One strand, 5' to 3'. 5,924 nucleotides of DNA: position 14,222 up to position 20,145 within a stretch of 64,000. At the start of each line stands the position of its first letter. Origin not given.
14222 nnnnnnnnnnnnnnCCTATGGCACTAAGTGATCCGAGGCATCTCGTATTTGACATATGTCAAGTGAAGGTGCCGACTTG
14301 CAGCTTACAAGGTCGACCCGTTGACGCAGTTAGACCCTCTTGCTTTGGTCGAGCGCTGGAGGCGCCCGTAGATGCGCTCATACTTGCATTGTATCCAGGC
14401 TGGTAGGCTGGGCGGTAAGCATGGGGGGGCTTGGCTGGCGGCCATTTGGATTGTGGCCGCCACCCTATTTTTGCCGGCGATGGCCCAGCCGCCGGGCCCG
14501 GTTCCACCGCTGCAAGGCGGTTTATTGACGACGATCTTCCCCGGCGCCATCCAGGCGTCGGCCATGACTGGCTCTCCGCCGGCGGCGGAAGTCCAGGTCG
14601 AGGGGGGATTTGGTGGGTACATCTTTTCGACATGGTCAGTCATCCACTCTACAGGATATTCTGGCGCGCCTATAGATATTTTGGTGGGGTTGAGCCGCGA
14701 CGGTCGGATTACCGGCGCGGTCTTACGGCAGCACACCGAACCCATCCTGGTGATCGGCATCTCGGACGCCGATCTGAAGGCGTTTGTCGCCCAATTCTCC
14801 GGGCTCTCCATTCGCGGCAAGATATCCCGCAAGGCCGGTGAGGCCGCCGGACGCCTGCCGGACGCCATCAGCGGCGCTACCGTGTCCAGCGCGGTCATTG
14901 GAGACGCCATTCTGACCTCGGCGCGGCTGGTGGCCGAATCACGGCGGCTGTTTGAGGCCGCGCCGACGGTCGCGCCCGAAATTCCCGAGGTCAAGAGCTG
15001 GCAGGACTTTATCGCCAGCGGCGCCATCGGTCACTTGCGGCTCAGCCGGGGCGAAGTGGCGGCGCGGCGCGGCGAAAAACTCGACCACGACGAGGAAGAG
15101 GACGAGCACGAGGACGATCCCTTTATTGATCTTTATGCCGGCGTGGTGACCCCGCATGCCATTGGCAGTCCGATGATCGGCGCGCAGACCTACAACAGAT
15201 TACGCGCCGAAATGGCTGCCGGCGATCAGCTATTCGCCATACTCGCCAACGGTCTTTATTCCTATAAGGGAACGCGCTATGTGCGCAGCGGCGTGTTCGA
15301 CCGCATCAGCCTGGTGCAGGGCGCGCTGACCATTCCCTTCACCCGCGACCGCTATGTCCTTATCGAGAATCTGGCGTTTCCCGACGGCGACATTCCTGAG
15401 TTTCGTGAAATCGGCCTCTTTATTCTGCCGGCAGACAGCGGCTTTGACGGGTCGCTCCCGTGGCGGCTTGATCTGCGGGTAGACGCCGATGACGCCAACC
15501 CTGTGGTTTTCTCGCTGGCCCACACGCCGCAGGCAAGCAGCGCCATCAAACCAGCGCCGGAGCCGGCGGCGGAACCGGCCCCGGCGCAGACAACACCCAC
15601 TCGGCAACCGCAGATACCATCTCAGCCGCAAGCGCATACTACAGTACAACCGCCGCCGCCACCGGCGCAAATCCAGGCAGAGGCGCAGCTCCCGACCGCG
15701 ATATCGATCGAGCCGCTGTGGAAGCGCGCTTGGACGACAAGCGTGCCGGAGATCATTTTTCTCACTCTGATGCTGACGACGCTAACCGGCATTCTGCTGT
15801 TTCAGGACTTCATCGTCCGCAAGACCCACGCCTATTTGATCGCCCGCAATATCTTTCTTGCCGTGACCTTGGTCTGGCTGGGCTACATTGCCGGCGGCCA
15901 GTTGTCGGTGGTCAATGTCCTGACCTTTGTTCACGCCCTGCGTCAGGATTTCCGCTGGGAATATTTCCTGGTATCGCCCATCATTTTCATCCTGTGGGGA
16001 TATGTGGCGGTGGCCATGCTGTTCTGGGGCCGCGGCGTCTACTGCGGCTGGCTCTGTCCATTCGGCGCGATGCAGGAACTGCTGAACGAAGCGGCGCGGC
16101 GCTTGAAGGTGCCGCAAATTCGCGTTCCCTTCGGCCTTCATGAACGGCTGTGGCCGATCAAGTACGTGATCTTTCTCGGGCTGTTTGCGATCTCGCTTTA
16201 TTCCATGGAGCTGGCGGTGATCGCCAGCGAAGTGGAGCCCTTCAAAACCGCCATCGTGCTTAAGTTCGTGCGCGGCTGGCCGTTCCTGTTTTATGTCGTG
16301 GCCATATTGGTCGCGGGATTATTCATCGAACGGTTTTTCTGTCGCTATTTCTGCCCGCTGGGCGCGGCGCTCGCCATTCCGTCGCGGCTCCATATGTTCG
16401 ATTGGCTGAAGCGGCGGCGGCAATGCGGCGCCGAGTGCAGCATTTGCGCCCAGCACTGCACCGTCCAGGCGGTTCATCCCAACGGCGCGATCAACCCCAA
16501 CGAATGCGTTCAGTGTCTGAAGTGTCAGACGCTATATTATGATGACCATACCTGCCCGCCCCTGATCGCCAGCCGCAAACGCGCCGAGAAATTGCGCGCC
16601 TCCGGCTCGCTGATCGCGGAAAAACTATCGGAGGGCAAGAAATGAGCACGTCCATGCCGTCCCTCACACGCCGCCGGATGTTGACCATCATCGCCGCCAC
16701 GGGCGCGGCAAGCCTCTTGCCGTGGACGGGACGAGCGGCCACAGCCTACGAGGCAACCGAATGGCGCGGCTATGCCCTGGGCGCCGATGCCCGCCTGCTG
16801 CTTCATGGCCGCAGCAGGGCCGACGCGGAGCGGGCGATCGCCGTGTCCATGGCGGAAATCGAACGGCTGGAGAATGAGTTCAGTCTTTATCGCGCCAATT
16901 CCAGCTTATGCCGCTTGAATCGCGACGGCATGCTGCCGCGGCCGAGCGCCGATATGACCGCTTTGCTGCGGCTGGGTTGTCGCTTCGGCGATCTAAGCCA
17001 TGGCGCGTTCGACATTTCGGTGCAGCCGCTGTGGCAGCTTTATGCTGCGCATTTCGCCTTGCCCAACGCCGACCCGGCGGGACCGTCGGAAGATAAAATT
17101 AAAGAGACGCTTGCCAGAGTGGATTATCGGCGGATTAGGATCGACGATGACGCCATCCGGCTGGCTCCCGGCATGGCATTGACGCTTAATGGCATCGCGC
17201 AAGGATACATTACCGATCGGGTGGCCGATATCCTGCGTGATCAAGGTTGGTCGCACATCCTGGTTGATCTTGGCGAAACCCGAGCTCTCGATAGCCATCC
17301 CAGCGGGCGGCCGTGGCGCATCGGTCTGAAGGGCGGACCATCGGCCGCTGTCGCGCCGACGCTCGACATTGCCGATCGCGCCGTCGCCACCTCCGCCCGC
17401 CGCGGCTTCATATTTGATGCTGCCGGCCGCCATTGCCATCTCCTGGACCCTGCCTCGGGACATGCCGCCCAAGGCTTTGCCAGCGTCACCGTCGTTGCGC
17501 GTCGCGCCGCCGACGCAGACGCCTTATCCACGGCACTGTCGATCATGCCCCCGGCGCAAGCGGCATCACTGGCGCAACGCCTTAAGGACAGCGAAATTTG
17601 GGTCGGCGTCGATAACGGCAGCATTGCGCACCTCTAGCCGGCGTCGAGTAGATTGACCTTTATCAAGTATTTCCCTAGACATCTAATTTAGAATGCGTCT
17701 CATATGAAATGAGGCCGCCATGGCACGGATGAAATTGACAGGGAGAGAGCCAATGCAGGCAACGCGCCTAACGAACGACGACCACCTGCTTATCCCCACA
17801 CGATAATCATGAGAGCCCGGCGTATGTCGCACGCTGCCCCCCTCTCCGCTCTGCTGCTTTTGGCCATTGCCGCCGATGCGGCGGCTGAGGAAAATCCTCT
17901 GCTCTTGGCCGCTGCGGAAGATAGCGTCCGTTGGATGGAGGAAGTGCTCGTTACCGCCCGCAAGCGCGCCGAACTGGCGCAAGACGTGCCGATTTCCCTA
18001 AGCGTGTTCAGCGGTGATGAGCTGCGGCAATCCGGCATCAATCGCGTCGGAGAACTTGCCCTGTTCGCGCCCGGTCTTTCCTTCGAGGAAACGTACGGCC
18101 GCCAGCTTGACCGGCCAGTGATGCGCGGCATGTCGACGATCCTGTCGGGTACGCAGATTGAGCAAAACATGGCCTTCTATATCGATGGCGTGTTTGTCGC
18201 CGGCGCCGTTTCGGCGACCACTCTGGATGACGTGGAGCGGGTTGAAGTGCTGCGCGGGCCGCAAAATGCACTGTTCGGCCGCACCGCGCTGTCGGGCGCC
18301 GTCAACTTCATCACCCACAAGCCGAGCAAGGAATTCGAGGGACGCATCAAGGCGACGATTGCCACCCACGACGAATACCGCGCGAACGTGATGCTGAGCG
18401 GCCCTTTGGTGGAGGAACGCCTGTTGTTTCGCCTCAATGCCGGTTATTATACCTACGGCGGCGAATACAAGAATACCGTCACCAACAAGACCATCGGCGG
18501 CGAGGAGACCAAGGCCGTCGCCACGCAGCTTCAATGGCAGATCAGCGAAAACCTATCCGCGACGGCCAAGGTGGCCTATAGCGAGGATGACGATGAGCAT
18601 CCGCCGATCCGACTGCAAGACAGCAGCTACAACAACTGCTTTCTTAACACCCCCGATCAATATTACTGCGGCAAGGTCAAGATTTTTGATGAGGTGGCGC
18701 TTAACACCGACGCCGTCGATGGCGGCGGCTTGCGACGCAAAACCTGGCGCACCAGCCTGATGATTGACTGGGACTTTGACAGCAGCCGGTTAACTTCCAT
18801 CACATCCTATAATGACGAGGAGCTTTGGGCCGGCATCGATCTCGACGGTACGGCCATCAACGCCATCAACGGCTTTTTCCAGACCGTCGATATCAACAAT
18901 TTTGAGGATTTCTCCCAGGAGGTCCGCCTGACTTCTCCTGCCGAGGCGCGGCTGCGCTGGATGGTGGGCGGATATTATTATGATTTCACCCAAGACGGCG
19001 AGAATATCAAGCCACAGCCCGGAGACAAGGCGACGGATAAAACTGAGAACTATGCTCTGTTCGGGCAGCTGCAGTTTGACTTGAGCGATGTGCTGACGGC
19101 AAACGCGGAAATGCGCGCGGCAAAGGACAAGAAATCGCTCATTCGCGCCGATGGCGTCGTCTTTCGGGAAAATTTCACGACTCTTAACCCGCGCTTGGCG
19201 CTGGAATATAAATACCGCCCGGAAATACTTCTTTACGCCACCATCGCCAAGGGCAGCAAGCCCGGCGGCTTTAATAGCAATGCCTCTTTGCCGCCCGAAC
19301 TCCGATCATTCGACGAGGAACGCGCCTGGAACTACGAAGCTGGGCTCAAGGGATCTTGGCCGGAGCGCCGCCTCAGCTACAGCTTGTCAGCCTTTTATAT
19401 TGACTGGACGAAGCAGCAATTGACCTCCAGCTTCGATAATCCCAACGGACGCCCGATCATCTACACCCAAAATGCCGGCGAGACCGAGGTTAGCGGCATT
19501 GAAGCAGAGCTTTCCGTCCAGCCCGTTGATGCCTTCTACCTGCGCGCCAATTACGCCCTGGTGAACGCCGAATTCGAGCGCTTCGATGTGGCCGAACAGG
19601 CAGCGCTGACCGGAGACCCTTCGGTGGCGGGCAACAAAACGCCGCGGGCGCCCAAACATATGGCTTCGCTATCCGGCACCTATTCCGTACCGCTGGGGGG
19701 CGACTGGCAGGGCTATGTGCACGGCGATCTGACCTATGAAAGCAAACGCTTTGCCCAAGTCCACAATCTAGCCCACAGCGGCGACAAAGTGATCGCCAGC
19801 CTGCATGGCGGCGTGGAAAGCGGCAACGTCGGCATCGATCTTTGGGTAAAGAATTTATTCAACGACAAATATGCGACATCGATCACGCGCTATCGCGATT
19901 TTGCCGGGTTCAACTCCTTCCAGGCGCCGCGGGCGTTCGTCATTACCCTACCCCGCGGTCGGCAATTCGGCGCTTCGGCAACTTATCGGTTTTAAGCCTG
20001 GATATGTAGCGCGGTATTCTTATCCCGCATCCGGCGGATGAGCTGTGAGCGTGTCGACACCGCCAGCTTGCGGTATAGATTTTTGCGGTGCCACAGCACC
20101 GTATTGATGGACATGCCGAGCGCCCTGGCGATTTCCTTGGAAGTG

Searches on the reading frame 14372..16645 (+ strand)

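Call 8: search_protein_families(library=pfam, proteins=[window:14372-16645:+], max_evalue=0.00001)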
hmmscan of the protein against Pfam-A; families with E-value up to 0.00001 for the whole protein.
window:14372-16645:+ (757 aa): 1 family
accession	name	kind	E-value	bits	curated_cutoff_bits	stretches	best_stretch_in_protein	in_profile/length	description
PF12801.12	Fer4_5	-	6.1e-18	65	22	2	536-580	3-47/48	4Fe-4S binding domain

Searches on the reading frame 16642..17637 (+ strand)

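Call 8: search_protein_families(library=pfam, proteins=[window:16642-17637:+], max_evalue=0.00001)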
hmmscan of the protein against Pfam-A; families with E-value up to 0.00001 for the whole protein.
window:16642-17637:+ (331 aa): 1 family
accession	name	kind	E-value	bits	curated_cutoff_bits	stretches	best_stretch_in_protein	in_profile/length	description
PF02424.20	ApbE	-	4.9e-61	207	25.6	1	69-316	16-260/266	ApbE family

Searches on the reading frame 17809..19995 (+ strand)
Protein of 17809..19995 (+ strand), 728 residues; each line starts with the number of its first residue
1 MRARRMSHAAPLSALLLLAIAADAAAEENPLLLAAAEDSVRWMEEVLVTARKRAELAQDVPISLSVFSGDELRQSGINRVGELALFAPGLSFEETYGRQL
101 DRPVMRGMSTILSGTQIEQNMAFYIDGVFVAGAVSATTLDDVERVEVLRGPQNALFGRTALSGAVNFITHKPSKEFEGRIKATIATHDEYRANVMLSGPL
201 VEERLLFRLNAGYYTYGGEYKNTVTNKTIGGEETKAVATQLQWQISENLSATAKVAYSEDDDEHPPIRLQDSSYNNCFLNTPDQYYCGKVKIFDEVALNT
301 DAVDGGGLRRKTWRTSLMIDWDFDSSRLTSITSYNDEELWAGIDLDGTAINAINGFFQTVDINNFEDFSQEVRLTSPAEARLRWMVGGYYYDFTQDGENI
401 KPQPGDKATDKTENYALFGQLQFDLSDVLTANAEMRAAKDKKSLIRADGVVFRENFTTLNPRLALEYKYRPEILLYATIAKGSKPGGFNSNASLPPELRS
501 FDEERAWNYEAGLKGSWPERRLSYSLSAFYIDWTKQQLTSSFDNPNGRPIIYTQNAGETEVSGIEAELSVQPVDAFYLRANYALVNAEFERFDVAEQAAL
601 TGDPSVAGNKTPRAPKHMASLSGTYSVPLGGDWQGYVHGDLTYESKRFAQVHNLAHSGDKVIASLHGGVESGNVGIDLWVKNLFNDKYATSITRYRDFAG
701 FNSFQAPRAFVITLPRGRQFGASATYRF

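Call 8: search_protein_families(library=pfam, proteins=[window:17809-19995:+], max_evalue=0.00001)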
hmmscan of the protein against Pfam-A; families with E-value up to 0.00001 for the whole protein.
window:17809-19995:+ (728 aa): 2 families
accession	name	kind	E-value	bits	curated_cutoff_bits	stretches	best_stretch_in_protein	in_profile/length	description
PF00593.30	TonB_dep_Rec_b-barrel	-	1.7e-39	137.3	27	1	306-661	54-413/436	TonB dependent receptor-like, beta-barrel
PF07715.20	Plug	-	7.3e-17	62.3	23.9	1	58-164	3-107/107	TonB-dependent Receptor Plug Domain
